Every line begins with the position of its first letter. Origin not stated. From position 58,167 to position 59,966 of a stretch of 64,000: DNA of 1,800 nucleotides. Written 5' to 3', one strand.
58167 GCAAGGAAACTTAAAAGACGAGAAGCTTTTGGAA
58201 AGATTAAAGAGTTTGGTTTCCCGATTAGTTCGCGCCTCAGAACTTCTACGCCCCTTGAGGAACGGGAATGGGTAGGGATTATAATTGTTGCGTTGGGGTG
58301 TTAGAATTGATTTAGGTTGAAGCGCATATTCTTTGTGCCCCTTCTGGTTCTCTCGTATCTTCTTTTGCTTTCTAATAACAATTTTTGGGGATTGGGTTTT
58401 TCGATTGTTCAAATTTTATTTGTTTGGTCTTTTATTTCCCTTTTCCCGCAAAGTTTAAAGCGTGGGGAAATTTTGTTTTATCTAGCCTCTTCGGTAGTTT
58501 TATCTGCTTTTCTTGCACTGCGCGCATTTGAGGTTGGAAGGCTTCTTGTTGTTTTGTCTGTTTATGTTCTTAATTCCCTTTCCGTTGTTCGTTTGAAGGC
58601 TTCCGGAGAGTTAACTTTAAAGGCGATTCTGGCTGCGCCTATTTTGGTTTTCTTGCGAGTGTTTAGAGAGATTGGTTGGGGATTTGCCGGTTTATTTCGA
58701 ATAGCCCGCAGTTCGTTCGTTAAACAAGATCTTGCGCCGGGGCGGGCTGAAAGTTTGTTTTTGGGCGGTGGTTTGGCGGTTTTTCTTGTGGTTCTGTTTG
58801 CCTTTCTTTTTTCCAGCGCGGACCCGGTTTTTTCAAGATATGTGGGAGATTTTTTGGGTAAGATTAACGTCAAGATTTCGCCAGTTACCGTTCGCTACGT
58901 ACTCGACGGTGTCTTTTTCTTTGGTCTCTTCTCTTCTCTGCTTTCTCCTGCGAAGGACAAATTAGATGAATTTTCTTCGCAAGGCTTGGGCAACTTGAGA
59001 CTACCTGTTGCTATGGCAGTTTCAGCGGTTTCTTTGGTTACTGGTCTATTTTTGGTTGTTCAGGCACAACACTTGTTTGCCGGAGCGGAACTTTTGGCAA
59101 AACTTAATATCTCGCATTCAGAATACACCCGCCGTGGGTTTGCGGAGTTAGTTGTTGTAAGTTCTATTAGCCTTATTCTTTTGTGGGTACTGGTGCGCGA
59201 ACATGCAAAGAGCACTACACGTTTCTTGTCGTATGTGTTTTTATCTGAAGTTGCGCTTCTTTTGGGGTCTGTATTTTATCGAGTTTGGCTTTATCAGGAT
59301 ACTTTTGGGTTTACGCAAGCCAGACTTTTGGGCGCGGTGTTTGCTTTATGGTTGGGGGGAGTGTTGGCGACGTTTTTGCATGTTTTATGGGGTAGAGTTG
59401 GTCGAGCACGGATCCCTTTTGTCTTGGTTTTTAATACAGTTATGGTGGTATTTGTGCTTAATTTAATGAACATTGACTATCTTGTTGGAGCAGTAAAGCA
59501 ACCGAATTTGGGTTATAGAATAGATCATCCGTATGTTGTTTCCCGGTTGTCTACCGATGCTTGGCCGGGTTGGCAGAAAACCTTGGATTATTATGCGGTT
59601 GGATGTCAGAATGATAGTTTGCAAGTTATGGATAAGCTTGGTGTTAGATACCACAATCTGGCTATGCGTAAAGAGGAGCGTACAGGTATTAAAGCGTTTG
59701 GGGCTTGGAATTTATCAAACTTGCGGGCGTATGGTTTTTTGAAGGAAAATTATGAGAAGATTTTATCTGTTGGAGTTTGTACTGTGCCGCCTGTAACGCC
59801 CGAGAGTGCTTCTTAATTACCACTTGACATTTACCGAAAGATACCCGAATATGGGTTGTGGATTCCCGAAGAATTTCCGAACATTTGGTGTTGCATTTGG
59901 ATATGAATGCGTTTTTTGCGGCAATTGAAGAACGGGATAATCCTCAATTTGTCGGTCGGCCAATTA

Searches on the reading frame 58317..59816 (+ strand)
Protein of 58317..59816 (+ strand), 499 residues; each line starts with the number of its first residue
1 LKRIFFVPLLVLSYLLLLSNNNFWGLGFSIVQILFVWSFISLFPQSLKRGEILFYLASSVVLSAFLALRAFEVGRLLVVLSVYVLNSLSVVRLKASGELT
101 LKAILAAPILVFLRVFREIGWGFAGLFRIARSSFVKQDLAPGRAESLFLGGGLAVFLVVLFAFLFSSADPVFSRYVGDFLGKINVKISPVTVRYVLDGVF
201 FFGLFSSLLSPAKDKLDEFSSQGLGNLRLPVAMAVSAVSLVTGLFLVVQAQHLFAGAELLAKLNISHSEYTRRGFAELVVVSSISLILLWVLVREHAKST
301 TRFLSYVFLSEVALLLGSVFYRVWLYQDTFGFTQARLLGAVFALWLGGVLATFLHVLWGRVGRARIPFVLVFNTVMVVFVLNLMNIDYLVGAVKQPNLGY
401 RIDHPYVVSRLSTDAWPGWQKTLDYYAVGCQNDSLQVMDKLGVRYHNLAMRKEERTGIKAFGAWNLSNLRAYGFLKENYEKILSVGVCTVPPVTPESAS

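Call 85: search_protein_families(library=pfam, proteins=[window:58317-59816:+], max_evalue=0.00001)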
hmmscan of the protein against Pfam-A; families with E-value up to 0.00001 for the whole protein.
window:58317-59816:+ (499 aa): 1 family
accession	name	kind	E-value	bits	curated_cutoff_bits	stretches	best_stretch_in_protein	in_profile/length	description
PF13687.11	DUF4153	-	5.5e-45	154.6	27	1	57-417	2-368/373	Domain of unknown function (DUF4153)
